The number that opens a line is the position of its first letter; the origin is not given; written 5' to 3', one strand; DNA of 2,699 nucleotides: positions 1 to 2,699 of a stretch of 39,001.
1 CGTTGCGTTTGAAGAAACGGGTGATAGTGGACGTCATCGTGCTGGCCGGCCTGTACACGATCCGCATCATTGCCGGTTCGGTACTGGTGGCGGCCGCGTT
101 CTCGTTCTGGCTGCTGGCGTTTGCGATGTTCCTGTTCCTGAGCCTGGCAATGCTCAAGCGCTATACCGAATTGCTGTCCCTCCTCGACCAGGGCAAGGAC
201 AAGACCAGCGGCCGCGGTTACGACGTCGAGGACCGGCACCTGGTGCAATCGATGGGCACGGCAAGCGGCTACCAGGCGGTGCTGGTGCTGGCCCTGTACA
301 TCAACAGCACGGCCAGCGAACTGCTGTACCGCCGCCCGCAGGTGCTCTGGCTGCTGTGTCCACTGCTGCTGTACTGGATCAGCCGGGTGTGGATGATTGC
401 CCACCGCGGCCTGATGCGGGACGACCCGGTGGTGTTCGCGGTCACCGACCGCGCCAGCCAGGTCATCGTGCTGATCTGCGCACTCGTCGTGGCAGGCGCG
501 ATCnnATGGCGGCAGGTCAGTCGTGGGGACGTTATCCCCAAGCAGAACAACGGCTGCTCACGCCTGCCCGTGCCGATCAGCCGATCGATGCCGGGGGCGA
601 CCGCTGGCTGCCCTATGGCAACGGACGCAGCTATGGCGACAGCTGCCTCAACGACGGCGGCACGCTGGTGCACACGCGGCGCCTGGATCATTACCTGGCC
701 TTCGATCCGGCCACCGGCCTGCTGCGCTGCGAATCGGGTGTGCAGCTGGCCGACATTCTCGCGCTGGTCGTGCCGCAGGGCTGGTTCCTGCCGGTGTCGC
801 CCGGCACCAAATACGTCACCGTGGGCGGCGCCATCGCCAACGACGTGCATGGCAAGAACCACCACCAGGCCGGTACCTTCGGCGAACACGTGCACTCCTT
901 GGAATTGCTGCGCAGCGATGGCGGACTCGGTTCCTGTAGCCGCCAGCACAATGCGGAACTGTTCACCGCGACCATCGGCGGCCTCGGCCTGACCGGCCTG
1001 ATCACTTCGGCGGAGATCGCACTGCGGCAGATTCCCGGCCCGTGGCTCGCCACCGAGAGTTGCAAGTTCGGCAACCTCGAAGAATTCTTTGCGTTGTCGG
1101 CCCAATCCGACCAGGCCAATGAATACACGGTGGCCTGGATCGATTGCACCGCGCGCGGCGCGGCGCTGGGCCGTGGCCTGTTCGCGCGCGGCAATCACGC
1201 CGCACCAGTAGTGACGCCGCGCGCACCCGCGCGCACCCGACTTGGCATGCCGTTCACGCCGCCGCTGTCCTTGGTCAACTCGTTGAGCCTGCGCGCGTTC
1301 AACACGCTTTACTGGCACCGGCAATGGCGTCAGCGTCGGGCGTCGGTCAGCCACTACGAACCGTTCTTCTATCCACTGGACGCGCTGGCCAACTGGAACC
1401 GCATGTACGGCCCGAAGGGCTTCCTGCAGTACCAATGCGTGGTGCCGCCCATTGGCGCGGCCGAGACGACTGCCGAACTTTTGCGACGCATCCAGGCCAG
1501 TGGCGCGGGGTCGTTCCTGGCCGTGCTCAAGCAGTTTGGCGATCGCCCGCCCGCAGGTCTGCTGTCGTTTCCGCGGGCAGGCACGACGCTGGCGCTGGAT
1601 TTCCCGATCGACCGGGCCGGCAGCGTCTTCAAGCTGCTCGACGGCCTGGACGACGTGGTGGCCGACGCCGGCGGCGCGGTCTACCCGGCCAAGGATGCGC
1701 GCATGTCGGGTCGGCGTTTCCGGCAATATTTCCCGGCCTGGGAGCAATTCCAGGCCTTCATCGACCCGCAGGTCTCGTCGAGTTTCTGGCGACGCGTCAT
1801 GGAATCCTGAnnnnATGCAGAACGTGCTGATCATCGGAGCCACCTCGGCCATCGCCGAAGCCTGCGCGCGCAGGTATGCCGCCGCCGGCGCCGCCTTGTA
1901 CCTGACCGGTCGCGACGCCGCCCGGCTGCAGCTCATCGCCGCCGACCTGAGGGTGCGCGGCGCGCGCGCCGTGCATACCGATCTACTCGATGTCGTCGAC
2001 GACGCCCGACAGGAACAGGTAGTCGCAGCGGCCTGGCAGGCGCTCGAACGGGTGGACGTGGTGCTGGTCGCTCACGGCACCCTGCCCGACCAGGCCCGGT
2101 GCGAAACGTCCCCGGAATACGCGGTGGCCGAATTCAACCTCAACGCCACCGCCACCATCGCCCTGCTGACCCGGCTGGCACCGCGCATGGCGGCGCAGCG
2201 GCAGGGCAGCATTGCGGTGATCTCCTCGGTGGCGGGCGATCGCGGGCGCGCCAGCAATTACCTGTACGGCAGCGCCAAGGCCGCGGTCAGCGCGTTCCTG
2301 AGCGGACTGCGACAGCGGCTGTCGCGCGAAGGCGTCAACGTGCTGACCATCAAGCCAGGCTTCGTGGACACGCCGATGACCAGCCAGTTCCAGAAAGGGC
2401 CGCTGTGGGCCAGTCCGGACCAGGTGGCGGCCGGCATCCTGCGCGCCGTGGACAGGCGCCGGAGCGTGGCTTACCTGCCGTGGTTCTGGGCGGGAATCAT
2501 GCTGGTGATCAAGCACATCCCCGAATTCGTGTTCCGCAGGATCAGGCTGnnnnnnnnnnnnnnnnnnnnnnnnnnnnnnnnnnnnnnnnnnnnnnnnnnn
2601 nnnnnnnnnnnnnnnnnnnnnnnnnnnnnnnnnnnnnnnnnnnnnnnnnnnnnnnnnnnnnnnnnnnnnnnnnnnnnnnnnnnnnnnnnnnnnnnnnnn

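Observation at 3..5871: Mycobacterial-type decaprenyl-phospho-arabinose (DPA) pathway operon in a Gram-negative LPS locus, extended by three extra tailoring genes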

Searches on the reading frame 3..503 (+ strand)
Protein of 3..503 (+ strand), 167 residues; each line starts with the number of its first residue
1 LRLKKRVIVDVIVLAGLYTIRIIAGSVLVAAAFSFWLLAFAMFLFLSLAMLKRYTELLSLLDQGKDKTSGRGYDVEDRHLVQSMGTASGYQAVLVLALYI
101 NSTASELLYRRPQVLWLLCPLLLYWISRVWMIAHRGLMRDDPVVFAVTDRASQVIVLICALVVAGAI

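Call 5: search_protein_families(library=pfam, proteins=[window:3-503:+], max_evalue=0.01)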
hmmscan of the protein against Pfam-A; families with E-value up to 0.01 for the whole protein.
window:3-503:+ (167 aa): 0 families

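Call 6: search_protein_families(library=ncbifam, proteins=[window:3-503:+], max_evalue=0.01)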
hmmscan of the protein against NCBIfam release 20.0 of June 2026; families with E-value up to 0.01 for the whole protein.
window:3-503:+ (167 aa): 4 families
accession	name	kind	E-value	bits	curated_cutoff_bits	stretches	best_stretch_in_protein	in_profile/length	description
NF006088.0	PRK08238.1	equivalog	3.5e-72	243.6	351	1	2-166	315-479/482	UbiA family prenyltransferase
NF008977.0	PRK12324.1-2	equivalog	7.1e-14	51.9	234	1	3-163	126-284/297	decaprenyl-phosphate phosphoribosyltransferase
NF008978.0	PRK12324.1-4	equivalog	2.9e-06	26.5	207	1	2-165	157-317/322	decaprenyl-phosphate phosphoribosyltransferase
NF008976.0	PRK12324.1-1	equivalog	0.0002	20.9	474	1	3-64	146-207/306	decaprenyl-phosphate phosphoribosyltransferase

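Call 72: search_solved_structures(query=window:3-503:+, max_evalue=0.01, show_alignments=1)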
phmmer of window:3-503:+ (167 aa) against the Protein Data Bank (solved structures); distinct sequences matched with E-value up to 0.01: 2.
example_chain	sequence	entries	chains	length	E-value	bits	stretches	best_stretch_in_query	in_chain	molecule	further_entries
8j8j_D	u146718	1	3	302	0.0074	19.7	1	3-58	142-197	Decaprenyl-phosphate phosphoribosyltransferase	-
8j8k_A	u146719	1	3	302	0.0074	19.7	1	3-58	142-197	Decaprenyl-phosphate phosphoribosyltransferase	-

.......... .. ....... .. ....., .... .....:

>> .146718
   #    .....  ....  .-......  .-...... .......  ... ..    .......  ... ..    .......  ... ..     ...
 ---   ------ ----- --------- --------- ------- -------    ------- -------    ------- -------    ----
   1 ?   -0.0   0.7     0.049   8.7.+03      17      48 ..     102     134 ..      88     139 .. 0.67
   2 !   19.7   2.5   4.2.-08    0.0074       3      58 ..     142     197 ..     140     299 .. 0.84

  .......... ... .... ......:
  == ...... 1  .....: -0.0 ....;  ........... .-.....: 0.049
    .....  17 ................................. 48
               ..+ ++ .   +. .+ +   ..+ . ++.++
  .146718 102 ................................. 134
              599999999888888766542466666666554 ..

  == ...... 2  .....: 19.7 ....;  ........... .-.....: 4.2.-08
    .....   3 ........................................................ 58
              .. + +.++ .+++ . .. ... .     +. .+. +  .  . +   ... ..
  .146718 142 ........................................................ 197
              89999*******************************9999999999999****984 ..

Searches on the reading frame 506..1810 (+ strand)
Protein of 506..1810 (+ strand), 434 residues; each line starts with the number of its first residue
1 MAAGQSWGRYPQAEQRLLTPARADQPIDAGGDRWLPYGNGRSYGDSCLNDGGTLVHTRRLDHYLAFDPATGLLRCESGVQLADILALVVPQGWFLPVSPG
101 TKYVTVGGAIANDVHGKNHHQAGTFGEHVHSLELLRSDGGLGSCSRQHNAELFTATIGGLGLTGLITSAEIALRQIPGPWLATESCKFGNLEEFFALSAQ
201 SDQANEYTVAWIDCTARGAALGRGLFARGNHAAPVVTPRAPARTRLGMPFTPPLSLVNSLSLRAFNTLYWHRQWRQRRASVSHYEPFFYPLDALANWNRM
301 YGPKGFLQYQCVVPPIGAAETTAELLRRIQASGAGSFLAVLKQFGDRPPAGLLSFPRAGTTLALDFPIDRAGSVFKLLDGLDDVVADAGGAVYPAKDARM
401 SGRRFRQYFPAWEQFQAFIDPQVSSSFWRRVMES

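Call 5: search_protein_families(library=pfam, proteins=[window:506-1807:+], max_evalue=0.01)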
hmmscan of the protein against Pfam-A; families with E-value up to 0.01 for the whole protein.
window:506-1807:+ (434 aa): 1 family
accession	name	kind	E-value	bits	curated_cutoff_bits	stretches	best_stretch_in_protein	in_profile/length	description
PF01565.28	FAD_binding_4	-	4.7e-21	75.4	26.4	1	32-141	25-135/139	FAD binding domain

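Call 6: search_protein_families(library=ncbifam, proteins=[window:506-1807:+], max_evalue=0.01)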
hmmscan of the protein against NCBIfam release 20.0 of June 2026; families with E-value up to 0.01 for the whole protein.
window:506-1807:+ (434 aa): 9 families
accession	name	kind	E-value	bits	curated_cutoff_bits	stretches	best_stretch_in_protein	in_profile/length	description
NF053785.1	DcplphribOxDprE1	equivalog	1.4e-107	360.7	500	1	34-420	40-434/449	decaprenylphosphoryl-beta-D-ribose oxidase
TIGR01678.1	FAD_lactone_ox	subfamily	3.4e-11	42.7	396.8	1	38-178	45-181/438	sugar 1,4-lactone oxidase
TIGR01679.1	bact_FAD_ox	subfamily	1e-09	37.8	292.25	1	36-177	37-174/419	FAD-linked oxidoreductase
TIGR00387.1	glcD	equivalog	2.1e-08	33.5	567.9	1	34-167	24-164/413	glycolate oxidase subunit GlcD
NF041227.1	BagG_FevA2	exception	2.1e-08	33.2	850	1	42-173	78-207/455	bagremycin/ferroverdin biosynthesis FAD-dependent oxygenase BagG/FevA2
NF041226.1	BagK_FevA1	equivalog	8.6e-08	31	800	1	48-176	80-206/453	bagremycin/ferroverdin biosynthesis FAD-dependent oxygenase BagK/FevA1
TIGR01677.1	pln_FAD_oxido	subfamily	2.2e-07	29.8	383.1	1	50-175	80-213/560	FAD-dependent oxidoreductase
NF049975.1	2HglutDHaseYdiJ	equivalog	0.00087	17.1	1350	1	47-152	94-200/1018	D-2-hydroxyglutarate dehydrogenase YdiJ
NF008439.0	PRK11282.1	equivalog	0.0019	17.1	284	1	52-139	42-131/358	glycolate oxidase subunit GlcE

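Call 10: search_solved_structures(query=window:506-1807:+, show_alignments=1)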
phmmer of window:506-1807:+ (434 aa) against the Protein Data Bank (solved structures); distinct sequences matched with E-value up to 0.001: 32.
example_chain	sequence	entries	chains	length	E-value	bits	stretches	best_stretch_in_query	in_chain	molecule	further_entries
21gq_A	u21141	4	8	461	3e-74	253.5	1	9-421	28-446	Decaprenylphosphoryl-beta-D-ribose oxidase | Oxidoreductase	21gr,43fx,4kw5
6hfv_A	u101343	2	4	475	3.4e-74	253.4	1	9-421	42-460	Decaprenylphosphoryl-beta-D-ribose oxidase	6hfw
5oep_A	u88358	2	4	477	3.4e-74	253.3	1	9-421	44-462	Decaprenylphosphoryl-beta-D-ribose oxidase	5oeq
4p8c_A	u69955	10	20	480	4.3e-74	253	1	9-421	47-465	Probable decaprenylphosphoryl-beta-D-ribose oxidase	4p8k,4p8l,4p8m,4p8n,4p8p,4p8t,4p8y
4fdn_A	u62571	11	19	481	4.3e-74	253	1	9-421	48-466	oxidoreductase DprE1 | Probable decaprenylphosphoryl-beta-D-ribose oxidase | decaprenylphosphoryl-beta-D-ribose oxidase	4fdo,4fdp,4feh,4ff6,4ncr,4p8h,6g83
5oel_A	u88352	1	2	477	1.6e-73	251.1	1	9-421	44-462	Decaprenylphosphoryl-beta-D-ribose oxidase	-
21gt_B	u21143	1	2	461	2.4e-73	250.6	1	9-421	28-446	Decaprenylphosphoryl-beta-D-ribose oxidase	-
4aut_A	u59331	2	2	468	3e-71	243.6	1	26-422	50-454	DECAPRENYL-PHOSPHORYL-BETA-D-RIBOFURANOSE-2-OXIDOREDUCTASE | DprE1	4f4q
4g3t_A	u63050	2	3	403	3.1e-68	233.7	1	42-422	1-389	oxidoreductase DprE1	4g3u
2exr_A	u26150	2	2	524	3.7e-10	42.3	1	37-190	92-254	Cytokinin dehydrogenase 7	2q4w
6yaq_A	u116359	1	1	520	1.2e-09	40.6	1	35-194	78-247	Cytokinin dehydrogenase 8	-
8cj9_A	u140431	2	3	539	1.3e-09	40.5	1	35-194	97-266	cytokinin dehydrogenase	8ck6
8ot8_A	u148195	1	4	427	1.8e-09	40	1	31-173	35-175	FAD-binding protein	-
4o95_A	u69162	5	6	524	1.3e-08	37.2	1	82-195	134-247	Cytokinin dehydrogenase 4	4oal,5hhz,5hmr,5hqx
6yao_A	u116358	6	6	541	1.3e-08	37.1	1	82-195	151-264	Cytokinin dehydrogenase 4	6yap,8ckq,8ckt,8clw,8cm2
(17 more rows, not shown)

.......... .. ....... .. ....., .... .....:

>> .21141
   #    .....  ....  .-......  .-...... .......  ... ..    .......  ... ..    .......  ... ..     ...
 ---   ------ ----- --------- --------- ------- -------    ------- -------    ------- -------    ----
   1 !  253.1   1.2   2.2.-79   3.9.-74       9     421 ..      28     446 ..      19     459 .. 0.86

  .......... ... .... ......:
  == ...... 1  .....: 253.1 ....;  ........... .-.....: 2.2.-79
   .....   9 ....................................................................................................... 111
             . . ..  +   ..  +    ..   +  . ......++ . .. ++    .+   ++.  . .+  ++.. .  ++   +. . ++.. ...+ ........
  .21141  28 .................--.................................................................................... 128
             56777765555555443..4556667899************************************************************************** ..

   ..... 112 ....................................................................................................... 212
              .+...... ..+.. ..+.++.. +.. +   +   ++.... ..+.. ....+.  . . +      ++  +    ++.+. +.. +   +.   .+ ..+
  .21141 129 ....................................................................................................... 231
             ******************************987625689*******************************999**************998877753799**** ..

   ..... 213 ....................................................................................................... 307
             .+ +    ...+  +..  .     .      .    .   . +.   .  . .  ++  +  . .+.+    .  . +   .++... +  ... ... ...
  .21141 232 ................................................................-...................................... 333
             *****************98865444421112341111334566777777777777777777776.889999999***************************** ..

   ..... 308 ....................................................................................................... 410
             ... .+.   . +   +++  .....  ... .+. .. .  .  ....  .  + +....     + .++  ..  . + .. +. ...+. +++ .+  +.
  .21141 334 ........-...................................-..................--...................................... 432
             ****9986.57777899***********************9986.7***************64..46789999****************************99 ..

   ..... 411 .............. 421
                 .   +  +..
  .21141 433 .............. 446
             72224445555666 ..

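Call 19: find_encoding_contigs(protein=window:506-1810:+, flank=10000, max_places=4)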
Protein window:506-1810:+ (434 aa): 2 contigs read that carry it; 2 places shown.
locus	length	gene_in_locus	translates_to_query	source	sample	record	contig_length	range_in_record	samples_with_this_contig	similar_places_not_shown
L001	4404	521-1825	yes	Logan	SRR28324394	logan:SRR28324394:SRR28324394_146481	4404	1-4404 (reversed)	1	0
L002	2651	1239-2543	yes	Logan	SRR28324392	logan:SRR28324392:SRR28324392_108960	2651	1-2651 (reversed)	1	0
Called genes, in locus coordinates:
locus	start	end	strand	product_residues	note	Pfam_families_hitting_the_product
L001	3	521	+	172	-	?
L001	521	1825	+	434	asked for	PF01565:FAD_binding_4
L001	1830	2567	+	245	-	PF00106:adh_short, PF08659:KR (weak), PF13561:adh_short_C2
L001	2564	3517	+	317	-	PF04321:RmlD_sub_bind (weak), PF01073:3Beta_HSD, PF01370:Epimerase, PF07993:NAD_binding_4 (faint), PF13460:NAD_binding_10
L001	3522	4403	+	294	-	?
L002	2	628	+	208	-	?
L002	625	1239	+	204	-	PF01040:UbiA (weak)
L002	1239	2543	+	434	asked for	PF01565:FAD_binding_4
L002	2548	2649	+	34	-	?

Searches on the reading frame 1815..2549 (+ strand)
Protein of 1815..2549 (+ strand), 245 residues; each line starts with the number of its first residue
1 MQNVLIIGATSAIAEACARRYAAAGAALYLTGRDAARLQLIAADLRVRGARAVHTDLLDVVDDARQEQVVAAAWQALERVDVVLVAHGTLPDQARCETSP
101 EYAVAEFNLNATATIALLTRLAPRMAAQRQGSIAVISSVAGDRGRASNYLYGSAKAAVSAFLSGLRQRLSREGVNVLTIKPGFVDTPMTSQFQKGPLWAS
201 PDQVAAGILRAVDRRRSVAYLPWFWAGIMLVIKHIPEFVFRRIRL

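Call 5: search_protein_families(library=pfam, proteins=[window:1815-2549:+], max_evalue=0.01)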
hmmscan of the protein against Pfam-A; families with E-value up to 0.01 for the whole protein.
window:1815-2549:+ (245 aa): 3 families
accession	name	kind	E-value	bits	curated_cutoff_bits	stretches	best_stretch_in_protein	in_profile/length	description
PF00106.31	adh_short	-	9.1e-37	126.9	26.6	1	3-193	2-191/195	short chain dehydrogenase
PF13561.12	adh_short_C2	-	1.4e-26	94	27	1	8-195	1-187/236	Enoyl-(Acyl carrier protein) reductase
PF08659.16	KR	-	7.4e-07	29.7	22.6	1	4-184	3-178/180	KR domain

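Call 6: search_protein_families(library=ncbifam, proteins=[window:1815-2549:+], max_evalue=0.01)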
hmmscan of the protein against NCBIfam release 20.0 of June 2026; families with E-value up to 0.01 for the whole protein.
window:1815-2549:+ (245 aa): 211 families (the best 25 are shown)
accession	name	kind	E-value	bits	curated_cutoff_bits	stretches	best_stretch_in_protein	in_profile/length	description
NF005489.0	PRK07102.1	equivalog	1.3e-101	339.3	267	1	1-245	1-243/243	SDR family oxidoreductase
NF053786.1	DcplherypntRedDprE2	equivalog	1.9e-55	188.2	250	1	2-243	9-250/252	decaprenylphospho-beta-D-erythro-pentofuranosid-2-ulose 2-reductase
NF004110.0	PRK05599.1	equivalog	1.5e-39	136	362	1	3-242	2-243/246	SDR family oxidoreductase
NF005437.0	PRK07024.1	equivalog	5.2e-36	124.4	266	1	2-242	5-245/259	SDR family oxidoreductase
NF006099.0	PRK08251.1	equivalog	3.7e-32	111.5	253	1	2-243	5-249/250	SDR family oxidoreductase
NF005878.0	PRK07825.1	subfamily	1.3e-28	100.1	287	1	3-240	11-245/278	short chain dehydrogenase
NF047420.2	EF_P_mod_YmfI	equivalog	2.4e-28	99.4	238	1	4-199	2-193/236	elongation factor P 5-aminopentanone reductase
NF005559.1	PRK07231.1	subfamily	5.5e-27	94.9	215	1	3-194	6-196/249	glucose 1-dehydrogenase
TIGR01830.1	3oxo_ACP_reduc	equivalog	7.2e-26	91.3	297.75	1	4-194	1-191/239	3-oxoacyl-[acyl-carrier-protein] reductase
NF006118.0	PRK08264.1-4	subfamily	1e-24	87.4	279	1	2-216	6-211/244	SDR family oxidoreductase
NF009466.0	PRK12826.1-2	subfamily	3e-24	85.8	222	1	2-192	4-195/248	3-oxoacyl-ACP reductase FabG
NF004825.0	PRK06181.1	equivalog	3.8e-24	85.4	215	1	2-190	7-194/268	SDR family oxidoreductase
NF052558.1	MBtsdlDhBudC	equivalog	2e-23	83.2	270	1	3-193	5-191/250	meso-2,3-butanediol dehydrogenase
NF005854.0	PRK07775.1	equivalog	2.3e-23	82.9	260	1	3-193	12-201/274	SDR family oxidoreductase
NF006565.0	PRK09072.1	equivalog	3.7e-23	82.4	238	1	2-239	6-245/265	SDR family oxidoreductase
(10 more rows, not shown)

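Call 71: search_solved_structures(query=window:1815-2549:+, max_evalue=1e-15)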
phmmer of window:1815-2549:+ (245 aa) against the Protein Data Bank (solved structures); distinct sequences matched with E-value up to 1e-15: 5.
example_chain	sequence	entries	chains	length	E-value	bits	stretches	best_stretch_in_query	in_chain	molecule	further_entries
21gq_C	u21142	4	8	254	1.2e-33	120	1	2-243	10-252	Decaprenylphosphoryl-2-keto-beta-D-erythro-pentose reductase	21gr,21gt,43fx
2nwq_A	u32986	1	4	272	3.5e-17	66.2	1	4-188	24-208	Probable short-chain dehydrogenase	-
2jah_A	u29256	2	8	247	1.5e-16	64.1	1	4-190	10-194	CLAVULANIC ACID DEHYDROGENASE | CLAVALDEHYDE DEHYDROGENASE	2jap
3vc7_A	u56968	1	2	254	4.8e-16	62.5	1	4-188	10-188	Putative oxidoreductase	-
4eso_A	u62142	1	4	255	4.8e-16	62.5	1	4-188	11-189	Putative oxidoreductase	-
